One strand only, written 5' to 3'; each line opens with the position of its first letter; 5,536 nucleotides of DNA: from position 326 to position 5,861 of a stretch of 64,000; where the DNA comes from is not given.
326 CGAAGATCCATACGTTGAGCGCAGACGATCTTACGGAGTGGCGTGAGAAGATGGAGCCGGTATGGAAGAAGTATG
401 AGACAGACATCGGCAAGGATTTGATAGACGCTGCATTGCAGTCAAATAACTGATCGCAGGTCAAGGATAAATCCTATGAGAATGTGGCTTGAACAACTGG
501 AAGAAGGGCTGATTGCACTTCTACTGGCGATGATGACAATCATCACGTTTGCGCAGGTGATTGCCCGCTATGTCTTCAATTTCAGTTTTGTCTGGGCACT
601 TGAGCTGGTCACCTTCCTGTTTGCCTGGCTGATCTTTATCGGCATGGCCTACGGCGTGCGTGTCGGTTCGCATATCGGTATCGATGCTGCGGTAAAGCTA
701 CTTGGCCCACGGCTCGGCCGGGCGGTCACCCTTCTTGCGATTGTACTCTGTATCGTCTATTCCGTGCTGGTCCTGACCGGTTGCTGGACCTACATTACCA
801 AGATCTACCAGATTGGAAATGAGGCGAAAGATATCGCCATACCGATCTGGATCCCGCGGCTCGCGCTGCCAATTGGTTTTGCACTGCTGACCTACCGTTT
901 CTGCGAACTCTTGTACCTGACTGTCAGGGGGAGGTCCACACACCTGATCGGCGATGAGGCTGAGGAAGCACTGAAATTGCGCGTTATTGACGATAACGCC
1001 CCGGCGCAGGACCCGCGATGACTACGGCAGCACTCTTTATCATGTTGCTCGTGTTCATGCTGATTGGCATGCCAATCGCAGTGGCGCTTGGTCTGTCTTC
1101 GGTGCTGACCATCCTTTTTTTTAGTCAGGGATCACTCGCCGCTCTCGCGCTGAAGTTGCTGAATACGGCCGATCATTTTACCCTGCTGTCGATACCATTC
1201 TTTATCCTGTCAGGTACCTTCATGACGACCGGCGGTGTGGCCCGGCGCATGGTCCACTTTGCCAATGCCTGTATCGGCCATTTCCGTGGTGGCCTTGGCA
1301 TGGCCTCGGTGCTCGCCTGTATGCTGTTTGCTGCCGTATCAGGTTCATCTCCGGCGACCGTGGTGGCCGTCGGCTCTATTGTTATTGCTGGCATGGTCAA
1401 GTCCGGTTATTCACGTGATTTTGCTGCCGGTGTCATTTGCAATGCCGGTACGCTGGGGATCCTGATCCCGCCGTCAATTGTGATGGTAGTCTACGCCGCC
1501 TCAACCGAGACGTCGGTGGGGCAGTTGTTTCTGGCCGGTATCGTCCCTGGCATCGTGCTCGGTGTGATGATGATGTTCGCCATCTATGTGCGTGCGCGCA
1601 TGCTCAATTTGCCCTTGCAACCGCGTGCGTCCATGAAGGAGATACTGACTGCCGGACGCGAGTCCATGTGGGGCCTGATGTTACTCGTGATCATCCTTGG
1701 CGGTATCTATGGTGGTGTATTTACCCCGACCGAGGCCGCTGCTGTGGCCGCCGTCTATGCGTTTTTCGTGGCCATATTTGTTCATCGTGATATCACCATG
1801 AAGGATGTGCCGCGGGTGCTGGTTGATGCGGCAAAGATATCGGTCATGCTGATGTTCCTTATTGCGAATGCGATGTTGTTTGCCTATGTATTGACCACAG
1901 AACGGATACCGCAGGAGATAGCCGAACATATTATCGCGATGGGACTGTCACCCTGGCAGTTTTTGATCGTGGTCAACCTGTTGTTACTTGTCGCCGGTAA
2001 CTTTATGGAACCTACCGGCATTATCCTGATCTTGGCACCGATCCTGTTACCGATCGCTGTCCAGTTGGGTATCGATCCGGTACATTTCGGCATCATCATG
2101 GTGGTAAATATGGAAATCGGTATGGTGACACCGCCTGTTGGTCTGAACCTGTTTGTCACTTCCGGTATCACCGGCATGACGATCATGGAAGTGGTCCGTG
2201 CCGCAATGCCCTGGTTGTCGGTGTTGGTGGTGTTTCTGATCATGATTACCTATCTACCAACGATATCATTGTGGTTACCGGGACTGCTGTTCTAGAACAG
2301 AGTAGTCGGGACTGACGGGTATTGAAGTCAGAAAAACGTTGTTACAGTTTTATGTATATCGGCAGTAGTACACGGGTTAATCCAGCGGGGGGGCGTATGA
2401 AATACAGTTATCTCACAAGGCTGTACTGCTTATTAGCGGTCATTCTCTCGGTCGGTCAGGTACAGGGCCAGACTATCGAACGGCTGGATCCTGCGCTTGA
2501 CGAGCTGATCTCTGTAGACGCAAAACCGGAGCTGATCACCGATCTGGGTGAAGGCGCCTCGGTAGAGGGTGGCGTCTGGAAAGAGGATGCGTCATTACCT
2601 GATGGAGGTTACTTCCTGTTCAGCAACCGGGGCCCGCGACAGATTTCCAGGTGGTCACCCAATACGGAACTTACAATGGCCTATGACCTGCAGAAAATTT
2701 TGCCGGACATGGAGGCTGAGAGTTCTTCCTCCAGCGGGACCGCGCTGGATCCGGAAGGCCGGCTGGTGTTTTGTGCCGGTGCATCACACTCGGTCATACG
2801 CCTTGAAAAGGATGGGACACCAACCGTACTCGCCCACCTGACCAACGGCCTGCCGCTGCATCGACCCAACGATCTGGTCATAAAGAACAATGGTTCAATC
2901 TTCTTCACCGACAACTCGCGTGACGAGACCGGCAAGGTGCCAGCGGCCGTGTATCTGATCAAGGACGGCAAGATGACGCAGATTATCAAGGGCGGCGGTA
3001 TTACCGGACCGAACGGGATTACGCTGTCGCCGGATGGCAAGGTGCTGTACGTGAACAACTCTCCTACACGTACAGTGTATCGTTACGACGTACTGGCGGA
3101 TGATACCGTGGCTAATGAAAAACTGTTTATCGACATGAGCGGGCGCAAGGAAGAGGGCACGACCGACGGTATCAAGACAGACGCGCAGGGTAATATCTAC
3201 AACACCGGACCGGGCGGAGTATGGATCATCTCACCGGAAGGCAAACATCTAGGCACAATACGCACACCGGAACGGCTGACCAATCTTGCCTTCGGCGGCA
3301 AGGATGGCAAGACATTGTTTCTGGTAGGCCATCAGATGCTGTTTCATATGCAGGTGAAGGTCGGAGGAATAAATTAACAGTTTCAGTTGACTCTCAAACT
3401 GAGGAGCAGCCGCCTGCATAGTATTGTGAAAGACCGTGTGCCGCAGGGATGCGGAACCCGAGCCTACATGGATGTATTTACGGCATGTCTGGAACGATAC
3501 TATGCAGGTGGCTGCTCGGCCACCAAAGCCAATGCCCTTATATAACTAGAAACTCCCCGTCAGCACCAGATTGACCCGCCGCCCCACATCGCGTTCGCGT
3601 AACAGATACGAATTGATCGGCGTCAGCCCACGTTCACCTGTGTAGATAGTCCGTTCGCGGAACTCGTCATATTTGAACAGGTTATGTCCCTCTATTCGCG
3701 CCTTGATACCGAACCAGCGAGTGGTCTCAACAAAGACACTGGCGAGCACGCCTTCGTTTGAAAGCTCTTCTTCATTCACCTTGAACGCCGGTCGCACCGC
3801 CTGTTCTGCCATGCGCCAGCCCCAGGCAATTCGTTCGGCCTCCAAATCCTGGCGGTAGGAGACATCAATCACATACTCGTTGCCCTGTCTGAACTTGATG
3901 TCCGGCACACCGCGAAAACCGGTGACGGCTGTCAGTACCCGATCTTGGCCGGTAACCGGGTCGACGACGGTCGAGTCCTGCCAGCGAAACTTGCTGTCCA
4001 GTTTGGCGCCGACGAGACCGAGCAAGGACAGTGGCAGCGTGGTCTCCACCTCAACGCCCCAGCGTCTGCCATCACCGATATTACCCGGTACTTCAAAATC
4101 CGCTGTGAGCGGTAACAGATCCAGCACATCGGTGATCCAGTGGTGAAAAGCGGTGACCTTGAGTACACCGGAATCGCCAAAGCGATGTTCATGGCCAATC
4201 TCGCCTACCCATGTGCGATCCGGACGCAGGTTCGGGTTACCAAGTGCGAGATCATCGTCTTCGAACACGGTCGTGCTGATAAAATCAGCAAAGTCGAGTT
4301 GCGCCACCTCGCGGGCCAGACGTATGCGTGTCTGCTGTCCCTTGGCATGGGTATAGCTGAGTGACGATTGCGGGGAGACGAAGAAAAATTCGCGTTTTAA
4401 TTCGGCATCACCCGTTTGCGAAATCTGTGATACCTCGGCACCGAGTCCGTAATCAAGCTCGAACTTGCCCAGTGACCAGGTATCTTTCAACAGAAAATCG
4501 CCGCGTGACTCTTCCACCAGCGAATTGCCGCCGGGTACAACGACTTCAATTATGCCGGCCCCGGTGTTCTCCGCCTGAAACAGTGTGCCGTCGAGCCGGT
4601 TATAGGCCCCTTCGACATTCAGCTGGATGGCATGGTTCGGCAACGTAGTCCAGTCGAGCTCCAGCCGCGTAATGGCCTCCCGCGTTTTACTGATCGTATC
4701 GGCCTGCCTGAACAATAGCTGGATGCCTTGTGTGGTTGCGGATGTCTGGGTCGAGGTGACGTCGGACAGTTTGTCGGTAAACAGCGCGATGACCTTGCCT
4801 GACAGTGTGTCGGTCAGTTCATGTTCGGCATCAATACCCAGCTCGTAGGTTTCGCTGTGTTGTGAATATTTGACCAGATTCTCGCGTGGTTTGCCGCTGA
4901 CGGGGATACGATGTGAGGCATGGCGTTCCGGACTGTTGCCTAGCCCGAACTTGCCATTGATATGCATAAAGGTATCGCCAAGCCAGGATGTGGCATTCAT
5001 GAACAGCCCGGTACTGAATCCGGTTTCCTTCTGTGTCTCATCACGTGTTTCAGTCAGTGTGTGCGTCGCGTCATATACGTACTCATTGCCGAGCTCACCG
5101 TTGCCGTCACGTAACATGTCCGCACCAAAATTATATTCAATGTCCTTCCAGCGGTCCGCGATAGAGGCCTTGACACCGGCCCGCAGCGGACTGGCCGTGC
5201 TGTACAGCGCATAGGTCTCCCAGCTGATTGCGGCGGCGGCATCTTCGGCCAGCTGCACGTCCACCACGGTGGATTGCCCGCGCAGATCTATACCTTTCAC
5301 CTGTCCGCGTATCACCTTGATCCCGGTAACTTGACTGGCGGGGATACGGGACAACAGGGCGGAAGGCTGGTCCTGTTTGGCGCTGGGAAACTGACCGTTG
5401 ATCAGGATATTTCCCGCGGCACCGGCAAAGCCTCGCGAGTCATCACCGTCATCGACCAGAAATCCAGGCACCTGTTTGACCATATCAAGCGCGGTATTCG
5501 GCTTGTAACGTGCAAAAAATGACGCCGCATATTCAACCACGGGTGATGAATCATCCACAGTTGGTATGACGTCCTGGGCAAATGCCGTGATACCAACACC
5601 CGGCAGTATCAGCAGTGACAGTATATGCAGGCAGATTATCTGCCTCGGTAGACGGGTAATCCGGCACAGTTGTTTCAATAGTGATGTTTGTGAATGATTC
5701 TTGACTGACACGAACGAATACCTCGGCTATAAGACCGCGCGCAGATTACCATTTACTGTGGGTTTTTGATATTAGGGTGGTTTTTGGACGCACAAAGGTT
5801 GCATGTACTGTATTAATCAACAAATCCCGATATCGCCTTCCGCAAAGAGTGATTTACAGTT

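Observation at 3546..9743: Divergent pair of paralogous TonB-dependent receptors bracketing a 4,5-dihydroxyphthalate-decarboxylase-family gene and a DUF4010 gene fragment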

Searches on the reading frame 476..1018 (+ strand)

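Call 4: search_protein_families(library=pfam, proteins=[window:476-1018:+], max_evalue=0.01)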
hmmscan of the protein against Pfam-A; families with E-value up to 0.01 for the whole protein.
window:476-1018:+ (181 aa): 1 family
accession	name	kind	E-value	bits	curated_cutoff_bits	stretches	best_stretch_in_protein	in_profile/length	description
PF04290.18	DctQ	-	1.1e-30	106.7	28.3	1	20-150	1-130/132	Tripartite ATP-independent periplasmic transporters, DctQ component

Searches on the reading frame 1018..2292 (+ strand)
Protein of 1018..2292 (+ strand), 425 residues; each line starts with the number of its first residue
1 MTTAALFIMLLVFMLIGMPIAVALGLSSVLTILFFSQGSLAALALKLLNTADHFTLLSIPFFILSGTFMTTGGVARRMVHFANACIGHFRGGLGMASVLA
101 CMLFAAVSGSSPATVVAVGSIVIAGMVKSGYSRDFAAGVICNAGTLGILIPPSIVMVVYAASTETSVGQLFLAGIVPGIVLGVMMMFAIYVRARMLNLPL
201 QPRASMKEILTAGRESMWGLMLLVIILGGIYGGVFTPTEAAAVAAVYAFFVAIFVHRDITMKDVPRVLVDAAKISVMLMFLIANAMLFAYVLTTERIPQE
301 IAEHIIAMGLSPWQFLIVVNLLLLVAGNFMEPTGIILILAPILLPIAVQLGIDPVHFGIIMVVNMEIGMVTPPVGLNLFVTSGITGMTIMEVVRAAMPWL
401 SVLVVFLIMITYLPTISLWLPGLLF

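Call 4: search_protein_families(library=pfam, proteins=[window:1018-2292:+], max_evalue=0.01)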
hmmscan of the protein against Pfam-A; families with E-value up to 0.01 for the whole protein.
window:1018-2292:+ (425 aa): 2 families
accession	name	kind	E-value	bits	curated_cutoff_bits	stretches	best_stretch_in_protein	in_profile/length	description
PF06808.19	DctM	-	3.8e-127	425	23.8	1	7-416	1-413/413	Tripartite ATP-independent periplasmic transporter, DctM component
PF03600.22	CitMHS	-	0.006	16.2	31.9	1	253-411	23-177/336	Citrate transporter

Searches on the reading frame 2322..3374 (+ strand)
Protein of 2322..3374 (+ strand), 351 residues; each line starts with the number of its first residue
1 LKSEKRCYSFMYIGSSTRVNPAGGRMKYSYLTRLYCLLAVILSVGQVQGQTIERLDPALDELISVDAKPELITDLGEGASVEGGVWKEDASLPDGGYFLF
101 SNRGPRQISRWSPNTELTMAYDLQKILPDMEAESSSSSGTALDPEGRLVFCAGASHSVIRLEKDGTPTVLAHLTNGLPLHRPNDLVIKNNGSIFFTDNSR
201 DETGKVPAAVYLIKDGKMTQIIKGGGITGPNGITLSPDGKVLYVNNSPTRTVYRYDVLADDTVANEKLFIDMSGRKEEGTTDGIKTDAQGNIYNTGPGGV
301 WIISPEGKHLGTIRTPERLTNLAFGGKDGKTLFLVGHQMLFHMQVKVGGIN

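Call 4: search_protein_families(library=pfam, proteins=[window:2322-3374:+], max_evalue=0.01)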
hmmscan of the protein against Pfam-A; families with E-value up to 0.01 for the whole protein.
window:2322-3374:+ (351 aa): 4 families
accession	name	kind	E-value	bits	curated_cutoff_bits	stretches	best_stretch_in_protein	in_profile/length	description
PF08450.18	SGL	-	1.3e-41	143.3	26.3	1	82-334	3-242/246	SMP-30/Gluconolactonase/LRE-like region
PF01731.26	Arylesterase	-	4.2e-05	24.1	21.3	1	207-259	35-85/86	Arylesterase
PF24684.1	Vgb_lyase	-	0.00033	20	50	1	133-245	11-114/290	Virginiamycin B lyase family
PF03088.22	Str_synth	-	0.00092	19.7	25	0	218-255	48-84/89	Strictosidine synthase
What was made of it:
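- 2322..3377 (+): Exported SMP-30/gluconolactonase-type lactonase. The probable true start is the ATG at 2397, which begins a signal-peptide-like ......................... PF08450 E 1.3e-41 (call 4).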

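Call 5: search_protein_families(library=ncbifam, proteins=[window:2322-3374:+], max_evalue=0.01)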
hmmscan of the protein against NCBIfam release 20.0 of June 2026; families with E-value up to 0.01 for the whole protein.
window:2322-3374:+ (351 aa): 3 families
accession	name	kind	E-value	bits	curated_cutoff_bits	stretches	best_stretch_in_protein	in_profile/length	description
TIGR03866.1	PQQ_ABC_repeats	subfamily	2.5e-05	23.5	287.3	1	139-283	45-178/310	PQQ-dependent catabolism-associated beta-propeller protein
NF033206.1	ScyE_fam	subfamily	0.0009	18.9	80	0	154-206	281-329/333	ScyD/ScyE family protein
NF035926.1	scyF_NHL_VPEP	equivalog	0.0081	15.3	350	0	175-294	147-262/376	scytonemin biosynthesis PEP-CTERM protein ScyF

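Call 83: search_solved_structures(query=window:2322-3374:+, max_evalue=0.001)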
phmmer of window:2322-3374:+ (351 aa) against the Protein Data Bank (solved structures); distinct sequences matched with E-value up to 0.001: 36.
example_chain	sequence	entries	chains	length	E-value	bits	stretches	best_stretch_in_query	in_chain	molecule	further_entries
3e5z_A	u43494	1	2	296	2.7e-20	76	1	124-349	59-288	putative Gluconolactonase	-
7ris_A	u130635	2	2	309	2.9e-16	62.7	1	170-334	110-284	Beta-propeller lactonase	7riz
8djf_A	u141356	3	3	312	3.1e-16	62.7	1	170-334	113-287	Gluconolactonase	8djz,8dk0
3dr2_A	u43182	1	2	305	2.7e-15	59.6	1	135-341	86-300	Exported gluconolactonase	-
7plb_A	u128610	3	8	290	7.3e-12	48.3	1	153-335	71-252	Smp-30/Cgr1 family protein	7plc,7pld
2ghs_A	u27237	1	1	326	1.7e-11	47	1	160-335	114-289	AGR_C_1268p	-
9m58_A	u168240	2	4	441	7.1e-10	41.7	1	138-257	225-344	Superoxide dismutase (SodC), Cu-Zn family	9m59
2iax_A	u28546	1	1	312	2e-08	36.9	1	210-338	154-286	Diisopropylfluorophosphatase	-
2iat_A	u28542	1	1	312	2.1e-08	36.9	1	205-338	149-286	Diisopropylfluorophosphatase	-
2iar_A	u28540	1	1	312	2.7e-08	36.6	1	205-338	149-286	Diisopropylfluorophosphatase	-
2iao_A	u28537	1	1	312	2.7e-08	36.5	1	200-338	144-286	DIISOPROPYLFLUOROPHOSPHATASE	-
2iap_A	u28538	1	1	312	2.7e-08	36.5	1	209-338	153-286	Diisopropylfluorophosphatase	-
2iau_A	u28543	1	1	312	2.8e-08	36.5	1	205-338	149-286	Diisopropylfluorophosphatase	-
2ias_A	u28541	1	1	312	2.8e-08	36.5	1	210-338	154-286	Diisopropylfluorophosphatase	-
1e1a_A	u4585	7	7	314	2.9e-08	36.5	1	205-338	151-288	DIISOPROPYLFLUOROPHOSPHATASE | Phosphotriesterase | Diisopropyl-fluorophosphatase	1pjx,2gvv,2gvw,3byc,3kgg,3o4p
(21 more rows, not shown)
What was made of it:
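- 2322..3377 (+): PDB gluconolactonases at E 3e-20 (call 83).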

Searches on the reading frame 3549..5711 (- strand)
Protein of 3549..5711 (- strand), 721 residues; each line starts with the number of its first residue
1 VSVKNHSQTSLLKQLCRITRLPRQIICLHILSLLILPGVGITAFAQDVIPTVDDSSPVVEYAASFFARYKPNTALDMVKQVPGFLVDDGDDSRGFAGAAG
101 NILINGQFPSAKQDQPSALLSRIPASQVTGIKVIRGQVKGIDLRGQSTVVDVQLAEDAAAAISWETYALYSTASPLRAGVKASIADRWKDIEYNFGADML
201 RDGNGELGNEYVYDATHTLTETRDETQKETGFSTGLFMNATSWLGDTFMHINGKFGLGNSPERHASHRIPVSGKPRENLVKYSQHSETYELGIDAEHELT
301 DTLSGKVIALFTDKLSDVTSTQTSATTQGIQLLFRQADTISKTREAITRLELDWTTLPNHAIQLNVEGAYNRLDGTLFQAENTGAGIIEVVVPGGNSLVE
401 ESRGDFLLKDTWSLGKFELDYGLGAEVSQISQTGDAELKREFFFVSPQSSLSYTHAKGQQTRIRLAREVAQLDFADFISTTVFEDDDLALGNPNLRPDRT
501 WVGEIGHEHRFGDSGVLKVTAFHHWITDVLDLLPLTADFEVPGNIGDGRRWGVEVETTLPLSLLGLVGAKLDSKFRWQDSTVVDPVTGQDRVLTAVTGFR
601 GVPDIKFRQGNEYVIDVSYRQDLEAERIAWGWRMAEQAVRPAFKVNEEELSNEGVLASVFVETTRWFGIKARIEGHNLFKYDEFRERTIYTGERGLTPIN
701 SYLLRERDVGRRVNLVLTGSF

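Call 4: search_protein_families(library=pfam, proteins=[window:3549-5711:-], max_evalue=0.01)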
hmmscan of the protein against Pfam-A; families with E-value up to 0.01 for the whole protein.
window:3549-5711:- (721 aa): 2 families
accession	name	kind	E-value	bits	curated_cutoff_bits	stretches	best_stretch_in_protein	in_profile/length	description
PF00593.30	TonB_dep_Rec_b-barrel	-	3.7e-18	67.1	27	1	278-621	54-378/436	TonB dependent receptor-like, beta-barrel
PF14905.12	OMP_b-brl_3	-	0.0043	16.6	27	0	411-560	122-279/408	Outer membrane protein beta-barrel family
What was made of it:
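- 3546..5711 (-): Receptor A: a TonB-dependent-transporter-fold outer-membrane protein, 721 aa from the GTG start. PF00593 E 3.7e-18 (call 4).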

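Call 5: search_protein_families(library=ncbifam, proteins=[window:3549-5711:-], max_evalue=0.01)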
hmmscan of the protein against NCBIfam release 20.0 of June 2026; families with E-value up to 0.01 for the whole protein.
window:3549-5711:- (721 aa): 1 family
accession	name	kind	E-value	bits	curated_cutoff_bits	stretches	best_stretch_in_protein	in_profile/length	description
TIGR01782.1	TonB-Xanth-Caul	subfamily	8.4e-06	24.3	310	1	429-529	569-676/868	TonB-dependent receptor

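Call 8: search_solved_structures(query=window:3549-5711:-, max_evalue=1)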
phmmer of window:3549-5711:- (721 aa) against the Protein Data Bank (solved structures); distinct sequences matched with E-value up to 1: 1.
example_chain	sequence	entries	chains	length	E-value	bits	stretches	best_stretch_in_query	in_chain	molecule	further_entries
4c11_B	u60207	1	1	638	0.34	12.3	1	629-710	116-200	DENGUE VIRUS TYPE 3 RNA DEPENDENT RNA POLYMERASE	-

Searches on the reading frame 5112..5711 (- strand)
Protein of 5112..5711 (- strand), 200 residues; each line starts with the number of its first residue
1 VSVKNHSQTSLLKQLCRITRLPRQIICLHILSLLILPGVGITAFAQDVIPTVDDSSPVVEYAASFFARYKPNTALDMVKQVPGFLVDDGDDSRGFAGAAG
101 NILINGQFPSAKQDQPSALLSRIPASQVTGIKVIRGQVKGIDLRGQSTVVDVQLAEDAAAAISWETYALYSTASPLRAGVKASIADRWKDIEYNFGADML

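Call 11: search_protein_families(library=pfam, proteins=[window:5112-5711:-], max_evalue=10)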
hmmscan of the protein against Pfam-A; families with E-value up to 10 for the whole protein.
window:5112-5711:- (200 aa): 1 family
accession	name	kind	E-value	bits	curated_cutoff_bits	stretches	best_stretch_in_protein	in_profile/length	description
PF07715.20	Plug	-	0.02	15.8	23.9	1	67-137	18-94/107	TonB-dependent Receptor Plug Domain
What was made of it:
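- On TonB-dependent transporter (outer-membrane receptor): PF07715 gives only E 0.02-0.03, below the gathering score, for A and B (call 11).
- Checked: Their Plug hits are sub-threshold (E 0.02-0.03, call 11).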
